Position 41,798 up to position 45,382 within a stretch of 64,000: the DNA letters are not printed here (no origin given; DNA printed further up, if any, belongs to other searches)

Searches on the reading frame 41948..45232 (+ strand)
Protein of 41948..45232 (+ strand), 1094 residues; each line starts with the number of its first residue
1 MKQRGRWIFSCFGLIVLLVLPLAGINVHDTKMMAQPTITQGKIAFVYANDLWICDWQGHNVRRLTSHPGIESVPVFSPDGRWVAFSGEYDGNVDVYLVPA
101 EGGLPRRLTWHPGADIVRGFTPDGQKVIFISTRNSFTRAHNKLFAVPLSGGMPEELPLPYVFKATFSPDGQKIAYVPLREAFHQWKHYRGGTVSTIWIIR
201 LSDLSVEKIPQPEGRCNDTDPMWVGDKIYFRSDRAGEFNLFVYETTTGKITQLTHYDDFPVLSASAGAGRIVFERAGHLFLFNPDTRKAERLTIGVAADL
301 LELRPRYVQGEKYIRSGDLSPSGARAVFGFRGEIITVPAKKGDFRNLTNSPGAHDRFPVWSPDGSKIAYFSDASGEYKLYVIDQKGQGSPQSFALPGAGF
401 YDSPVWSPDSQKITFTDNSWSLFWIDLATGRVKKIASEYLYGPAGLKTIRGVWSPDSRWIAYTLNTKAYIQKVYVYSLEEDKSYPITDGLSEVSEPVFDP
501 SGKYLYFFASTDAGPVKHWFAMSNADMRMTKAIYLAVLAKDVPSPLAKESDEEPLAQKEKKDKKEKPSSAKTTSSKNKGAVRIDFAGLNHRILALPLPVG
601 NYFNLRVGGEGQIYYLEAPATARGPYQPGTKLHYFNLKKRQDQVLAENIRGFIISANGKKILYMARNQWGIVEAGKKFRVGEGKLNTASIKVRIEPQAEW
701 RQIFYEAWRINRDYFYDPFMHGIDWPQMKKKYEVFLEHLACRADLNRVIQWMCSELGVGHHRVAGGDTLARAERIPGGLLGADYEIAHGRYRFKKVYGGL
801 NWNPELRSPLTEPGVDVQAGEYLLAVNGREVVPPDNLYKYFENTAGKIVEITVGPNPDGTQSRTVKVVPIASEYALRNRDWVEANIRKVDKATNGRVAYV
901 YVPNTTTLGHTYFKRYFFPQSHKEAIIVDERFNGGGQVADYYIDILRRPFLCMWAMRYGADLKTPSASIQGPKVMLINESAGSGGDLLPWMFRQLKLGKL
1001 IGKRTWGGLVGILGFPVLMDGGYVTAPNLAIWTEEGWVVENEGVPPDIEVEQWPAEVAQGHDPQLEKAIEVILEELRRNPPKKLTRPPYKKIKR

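Call 34: search_protein_families(library=pfam, proteins=[window:41948-45232:+], max_evalue=0.00001)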
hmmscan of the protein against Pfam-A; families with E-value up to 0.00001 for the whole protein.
window:41948-45232:+ (1094 aa): 5 families
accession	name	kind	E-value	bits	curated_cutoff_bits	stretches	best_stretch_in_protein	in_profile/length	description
PF07676.18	PD40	-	7.3e-40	134.6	20.9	2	346-381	3-38/38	WD40-like Beta Propeller Repeat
PF14685.13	PDZ_Tricorn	-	2.3e-23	82.4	25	1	778-865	1-86/88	Tricorn protease PDZ domain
PF14684.11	Tricorn_C1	-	2e-19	69.7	24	1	696-752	1-57/59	Tricorn protease C1 domain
PF00930.27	DPPIV_N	-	1.3e-15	57.4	22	0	42-120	16-90/354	Dipeptidyl peptidase IV (DPP IV) N-terminal region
PF03572.23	Peptidase_S41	-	7.7e-15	55.3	24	1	913-1050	18-165/165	Peptidase family S41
